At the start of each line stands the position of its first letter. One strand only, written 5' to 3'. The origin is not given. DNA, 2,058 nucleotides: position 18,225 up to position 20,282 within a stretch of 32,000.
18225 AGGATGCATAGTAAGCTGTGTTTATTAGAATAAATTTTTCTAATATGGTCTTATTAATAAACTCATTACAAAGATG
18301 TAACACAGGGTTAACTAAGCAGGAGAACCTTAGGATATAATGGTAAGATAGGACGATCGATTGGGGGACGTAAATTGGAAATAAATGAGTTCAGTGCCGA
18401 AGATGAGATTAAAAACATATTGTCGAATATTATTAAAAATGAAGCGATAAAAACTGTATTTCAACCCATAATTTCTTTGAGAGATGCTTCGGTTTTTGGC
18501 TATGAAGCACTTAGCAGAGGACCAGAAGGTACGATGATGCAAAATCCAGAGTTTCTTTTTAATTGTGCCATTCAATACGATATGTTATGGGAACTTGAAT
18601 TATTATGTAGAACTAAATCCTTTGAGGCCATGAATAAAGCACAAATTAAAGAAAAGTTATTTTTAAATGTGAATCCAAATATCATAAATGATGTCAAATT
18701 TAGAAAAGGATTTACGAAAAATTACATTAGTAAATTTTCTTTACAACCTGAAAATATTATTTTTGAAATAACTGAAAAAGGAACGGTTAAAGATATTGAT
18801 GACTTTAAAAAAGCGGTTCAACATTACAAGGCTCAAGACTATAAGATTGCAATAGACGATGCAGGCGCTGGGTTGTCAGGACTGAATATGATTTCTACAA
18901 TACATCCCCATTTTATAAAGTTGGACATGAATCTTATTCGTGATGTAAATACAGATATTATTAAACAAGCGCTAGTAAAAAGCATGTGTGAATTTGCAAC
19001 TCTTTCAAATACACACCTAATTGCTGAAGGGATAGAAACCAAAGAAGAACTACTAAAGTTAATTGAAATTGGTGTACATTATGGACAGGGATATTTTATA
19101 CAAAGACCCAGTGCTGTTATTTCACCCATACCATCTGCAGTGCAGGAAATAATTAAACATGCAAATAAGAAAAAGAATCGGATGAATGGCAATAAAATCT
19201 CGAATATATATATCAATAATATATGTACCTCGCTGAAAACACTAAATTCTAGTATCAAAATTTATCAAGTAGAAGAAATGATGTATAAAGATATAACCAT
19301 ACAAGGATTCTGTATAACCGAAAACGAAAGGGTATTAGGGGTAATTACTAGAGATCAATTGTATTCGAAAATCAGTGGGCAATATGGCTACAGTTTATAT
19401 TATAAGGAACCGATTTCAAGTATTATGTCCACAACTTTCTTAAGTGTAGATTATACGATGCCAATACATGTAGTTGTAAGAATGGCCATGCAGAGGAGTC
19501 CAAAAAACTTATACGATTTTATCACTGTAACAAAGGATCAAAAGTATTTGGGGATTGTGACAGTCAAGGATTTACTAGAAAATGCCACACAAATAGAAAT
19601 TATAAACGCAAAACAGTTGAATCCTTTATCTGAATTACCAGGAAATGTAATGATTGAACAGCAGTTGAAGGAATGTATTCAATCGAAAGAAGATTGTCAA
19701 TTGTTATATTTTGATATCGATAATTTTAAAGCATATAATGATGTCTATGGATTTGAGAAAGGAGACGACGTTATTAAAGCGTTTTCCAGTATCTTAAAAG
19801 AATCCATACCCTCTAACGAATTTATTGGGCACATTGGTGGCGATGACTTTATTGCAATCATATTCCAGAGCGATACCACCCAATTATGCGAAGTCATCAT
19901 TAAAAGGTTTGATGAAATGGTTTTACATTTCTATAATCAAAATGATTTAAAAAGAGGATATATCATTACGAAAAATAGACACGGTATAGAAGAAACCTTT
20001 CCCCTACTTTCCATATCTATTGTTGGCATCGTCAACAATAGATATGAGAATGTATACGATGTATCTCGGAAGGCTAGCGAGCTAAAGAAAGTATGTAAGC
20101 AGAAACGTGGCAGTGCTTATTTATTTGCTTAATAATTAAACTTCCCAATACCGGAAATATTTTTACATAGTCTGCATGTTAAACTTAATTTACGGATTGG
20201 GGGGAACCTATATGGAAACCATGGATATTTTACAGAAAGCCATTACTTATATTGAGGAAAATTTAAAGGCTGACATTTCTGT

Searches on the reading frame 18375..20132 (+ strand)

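Call 6: search_protein_families(library=ncbifam, proteins=[window:18375-20132:+])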
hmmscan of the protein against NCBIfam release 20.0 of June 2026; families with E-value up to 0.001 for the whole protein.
window:18375-20132:+ (585 aa): 27 families (the best 25 are shown)
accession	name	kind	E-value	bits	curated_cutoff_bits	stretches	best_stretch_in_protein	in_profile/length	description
NF052265.1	EAL_dom_RimA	equivalog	3.1e-40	138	430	1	26-246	18-234/248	S6 modification regulatory phosphodiesterase RimA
NF007474.0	PRK10060.1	equivalog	4.5e-35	121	782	2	19-246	416-645/663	cyclic di-GMP phosphodiesterase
NF053781.1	cdiGMPphdstlr2612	equivalog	6e-33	113.6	1600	2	16-246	1020-1256/1268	Tlr1612 family c-di-GMP phosphodiesterase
NF045675.1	PhdiestaseDibA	equivalog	3.2e-32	111.7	980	2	13-247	379-617/623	phosphodiesterase DibA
NF052458.1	PhdiestGepA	equivalog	4.1e-29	101.3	1200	2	15-246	595-832/840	phosphodiesterase GepA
NF007298.0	PRK09776.1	equivalog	2.5e-28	98.5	1135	2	50-248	901-1099/1111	diguanylate cyclase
NF008467.0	PRK11359.1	equivalog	7.1e-28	97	857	2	15-258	548-794/800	oxygen-sensing cyclic-di-GMP phosphodiesterase DosP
NF007839.0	PRK10551.1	equivalog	9.5e-25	87.1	461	1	13-248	266-503/518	cyclic di-GMP phosphodiesterase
NF008807.1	PRK11829.1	equivalog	1.2e-23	83.1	733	1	14-244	418-651/670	biofilm formation regulator HmsP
NF008281.1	PRK11059.1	equivalog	5.1e-20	71.3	663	1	67-246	452-630/633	RNase E specificity factor CsrD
TIGR00254.1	GGDEF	domain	9.5e-19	67.7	37.4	1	426-510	22-106/168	diguanylate cyclase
NF052596.1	RR_EAL_PvrR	equivalog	1.5e-17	63.3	580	1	13-244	144-378/398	response regulator cyclic di-GMP phosphodiesterase PvrR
NF051476.1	CDiGphdiTpdA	equivalog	5e-16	58.6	1000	1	24-242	359-567/570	cyclic di-GMP phosphodiesterase TpdA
NF045673.1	c-di-GMPRcptLapD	equivalog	6.8e-16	57.7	1020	1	10-247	411-646/647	cyclic di-GMP receptor LapD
NF007423.1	PRK09966.1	equivalog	1.4e-15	57.1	325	1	416-513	242-343/390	diguanylate cyclase DgcN/YfiN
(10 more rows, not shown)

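Call 7: search_protein_families(library=pfam, proteins=[window:18375-20132:+])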
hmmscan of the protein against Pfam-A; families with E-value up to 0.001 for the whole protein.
window:18375-20132:+ (585 aa): 3 families
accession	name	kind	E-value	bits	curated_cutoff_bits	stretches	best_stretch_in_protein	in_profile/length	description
PF00563.25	EAL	-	2.5e-44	151.9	31.3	1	15-245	3-236/236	EAL domain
PF00990.26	GGDEF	-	3.4e-17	63.1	23.8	1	418-517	6-112/161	Diguanylate cyclase, GGDEF domain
PF00571.33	CBS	-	1.3e-11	45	24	1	347-402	1-53/57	CBS domain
